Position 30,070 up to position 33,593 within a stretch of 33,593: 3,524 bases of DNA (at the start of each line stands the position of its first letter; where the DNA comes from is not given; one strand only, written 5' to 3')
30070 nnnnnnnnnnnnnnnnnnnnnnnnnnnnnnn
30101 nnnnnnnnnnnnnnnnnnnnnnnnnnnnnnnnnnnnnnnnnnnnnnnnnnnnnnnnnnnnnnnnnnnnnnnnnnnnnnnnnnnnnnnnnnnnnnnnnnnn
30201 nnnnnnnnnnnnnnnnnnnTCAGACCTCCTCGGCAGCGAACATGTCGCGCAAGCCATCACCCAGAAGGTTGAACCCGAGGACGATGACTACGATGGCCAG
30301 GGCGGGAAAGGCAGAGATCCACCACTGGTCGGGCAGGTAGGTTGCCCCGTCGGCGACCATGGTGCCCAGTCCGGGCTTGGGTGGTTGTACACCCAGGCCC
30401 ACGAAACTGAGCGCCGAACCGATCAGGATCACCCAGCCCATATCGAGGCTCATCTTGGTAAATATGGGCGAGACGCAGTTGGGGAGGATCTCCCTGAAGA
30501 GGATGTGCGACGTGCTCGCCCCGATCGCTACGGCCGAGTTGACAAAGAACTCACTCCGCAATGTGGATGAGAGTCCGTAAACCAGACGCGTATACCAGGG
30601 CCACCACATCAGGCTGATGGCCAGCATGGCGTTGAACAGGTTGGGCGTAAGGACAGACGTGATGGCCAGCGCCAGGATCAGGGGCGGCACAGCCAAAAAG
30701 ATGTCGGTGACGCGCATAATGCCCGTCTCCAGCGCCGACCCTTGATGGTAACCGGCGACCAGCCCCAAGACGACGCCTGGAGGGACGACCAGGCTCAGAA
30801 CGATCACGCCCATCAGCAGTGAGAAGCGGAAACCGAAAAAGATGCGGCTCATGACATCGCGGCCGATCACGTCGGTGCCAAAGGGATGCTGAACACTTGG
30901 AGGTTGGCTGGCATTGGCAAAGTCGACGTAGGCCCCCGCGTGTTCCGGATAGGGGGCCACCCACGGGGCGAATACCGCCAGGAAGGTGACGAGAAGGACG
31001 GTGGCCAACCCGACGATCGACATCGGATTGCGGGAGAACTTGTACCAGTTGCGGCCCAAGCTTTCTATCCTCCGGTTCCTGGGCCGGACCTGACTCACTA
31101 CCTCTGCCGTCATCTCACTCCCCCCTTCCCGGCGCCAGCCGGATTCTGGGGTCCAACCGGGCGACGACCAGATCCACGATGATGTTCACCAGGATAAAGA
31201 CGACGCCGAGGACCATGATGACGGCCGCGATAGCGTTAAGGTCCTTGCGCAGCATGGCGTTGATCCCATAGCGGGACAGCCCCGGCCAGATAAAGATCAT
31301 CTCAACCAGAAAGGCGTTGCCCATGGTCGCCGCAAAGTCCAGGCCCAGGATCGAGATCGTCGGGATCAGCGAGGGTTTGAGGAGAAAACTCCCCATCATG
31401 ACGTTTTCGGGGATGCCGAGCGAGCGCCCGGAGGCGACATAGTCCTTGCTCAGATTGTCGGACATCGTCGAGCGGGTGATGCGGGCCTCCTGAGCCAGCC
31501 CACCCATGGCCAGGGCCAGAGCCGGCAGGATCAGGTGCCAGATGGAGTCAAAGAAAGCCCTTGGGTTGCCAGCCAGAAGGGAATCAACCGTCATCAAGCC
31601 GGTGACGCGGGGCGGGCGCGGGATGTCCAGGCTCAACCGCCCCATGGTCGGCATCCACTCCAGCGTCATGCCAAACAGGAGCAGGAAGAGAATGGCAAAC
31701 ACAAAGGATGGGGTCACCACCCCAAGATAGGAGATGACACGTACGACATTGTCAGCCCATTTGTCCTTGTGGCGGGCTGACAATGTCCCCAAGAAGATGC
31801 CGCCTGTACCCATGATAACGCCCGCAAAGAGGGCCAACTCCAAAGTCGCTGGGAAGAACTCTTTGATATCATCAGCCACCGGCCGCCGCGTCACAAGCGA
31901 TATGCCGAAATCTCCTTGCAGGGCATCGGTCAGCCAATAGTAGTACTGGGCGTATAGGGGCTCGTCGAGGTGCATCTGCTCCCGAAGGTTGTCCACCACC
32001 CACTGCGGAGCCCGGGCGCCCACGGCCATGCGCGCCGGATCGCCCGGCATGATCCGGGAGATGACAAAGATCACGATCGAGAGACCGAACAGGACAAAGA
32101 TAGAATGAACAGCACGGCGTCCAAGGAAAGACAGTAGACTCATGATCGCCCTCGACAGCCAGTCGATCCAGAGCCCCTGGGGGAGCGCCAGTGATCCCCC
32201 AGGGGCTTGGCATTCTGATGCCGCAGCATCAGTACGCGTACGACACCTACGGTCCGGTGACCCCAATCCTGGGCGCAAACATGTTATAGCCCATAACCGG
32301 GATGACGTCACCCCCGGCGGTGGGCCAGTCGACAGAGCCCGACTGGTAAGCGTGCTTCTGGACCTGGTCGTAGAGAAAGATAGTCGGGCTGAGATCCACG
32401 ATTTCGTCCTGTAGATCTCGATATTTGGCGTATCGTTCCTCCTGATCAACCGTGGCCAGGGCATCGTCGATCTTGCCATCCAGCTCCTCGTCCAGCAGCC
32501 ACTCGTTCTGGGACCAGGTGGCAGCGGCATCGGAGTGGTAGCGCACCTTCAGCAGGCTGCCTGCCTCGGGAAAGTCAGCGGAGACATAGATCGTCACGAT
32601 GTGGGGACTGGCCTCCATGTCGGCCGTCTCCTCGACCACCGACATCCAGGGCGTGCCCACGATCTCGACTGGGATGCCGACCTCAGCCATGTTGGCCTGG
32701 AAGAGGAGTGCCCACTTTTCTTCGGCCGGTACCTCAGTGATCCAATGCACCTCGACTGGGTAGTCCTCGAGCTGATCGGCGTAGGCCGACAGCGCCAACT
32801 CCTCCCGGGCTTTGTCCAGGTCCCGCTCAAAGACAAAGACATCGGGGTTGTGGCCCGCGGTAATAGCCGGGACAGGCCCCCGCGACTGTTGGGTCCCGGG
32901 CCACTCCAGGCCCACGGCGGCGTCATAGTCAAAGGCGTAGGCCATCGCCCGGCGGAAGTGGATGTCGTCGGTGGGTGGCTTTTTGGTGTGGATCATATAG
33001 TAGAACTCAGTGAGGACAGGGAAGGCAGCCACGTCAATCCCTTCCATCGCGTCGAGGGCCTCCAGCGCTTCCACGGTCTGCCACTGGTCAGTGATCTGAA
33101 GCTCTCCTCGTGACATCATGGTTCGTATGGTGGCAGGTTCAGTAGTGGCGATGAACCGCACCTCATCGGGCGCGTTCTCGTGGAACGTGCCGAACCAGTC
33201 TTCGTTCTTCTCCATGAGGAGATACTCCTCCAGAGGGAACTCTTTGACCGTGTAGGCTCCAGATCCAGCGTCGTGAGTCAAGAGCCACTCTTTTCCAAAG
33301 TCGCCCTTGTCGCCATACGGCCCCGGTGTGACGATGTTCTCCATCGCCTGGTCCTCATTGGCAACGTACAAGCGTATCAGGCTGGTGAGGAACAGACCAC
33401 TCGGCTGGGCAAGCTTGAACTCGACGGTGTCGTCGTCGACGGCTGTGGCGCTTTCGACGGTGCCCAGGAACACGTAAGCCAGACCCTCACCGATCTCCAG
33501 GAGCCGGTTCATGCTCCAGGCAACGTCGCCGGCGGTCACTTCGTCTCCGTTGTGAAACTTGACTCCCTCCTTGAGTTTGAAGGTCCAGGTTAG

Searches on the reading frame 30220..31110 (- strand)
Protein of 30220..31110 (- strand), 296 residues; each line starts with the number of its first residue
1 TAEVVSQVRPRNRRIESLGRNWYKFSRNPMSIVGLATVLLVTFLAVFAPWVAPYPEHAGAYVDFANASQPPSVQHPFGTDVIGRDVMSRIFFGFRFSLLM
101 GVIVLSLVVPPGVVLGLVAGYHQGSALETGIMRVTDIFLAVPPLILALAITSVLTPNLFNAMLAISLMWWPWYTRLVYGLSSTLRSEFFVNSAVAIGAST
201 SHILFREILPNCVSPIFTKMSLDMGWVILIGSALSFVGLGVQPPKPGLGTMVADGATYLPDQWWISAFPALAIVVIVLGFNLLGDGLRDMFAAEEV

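Call 36: search_protein_families(library=pfam, proteins=[window:30220-31110:-], max_evalue=0.001)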
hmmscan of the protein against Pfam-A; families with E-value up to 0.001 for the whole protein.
window:30220-31110:- (296 aa): 2 families
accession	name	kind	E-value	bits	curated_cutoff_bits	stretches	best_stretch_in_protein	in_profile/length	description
PF00528.27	BPD_transp_1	-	5e-26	92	26.4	1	112-292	1-179/184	Binding-protein-dependent transport system inner membrane component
PF12911.12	OppC_N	-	1.4e-11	44.6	23.9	1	21-71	6-53/53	N-terminal TM domain of oligopeptide transport permease C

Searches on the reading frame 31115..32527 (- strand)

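Call 37: search_protein_families(library=pfam, proteins=[window:31115-32527:-], max_evalue=0.001)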
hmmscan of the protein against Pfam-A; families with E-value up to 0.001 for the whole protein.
window:31115-32527:- (470 aa): 2 families
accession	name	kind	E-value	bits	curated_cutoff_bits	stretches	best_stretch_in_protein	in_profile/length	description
PF00528.27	BPD_transp_1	-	1.7e-33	116.3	26.4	1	243-463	1-183/184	Binding-protein-dependent transport system inner membrane component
PF19300.4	BPD_transp_1_N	-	7.3e-13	49.1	23.8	1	132-232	2-114/114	Binding-prot-dependent transport system membrane comp, N-term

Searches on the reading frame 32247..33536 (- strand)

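Call 37: search_protein_families(library=pfam, proteins=[window:32247-33536:-], max_evalue=0.001)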
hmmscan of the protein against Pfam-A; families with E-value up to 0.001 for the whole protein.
window:32247-33536:- (429 aa): 1 family
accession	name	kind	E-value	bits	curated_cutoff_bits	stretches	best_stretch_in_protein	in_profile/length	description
PF00496.27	SBP_bac_5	-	1.7e-43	149.6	32.4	1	1-336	36-364/368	Bacterial extracellular solute-binding proteins, family 5 Middle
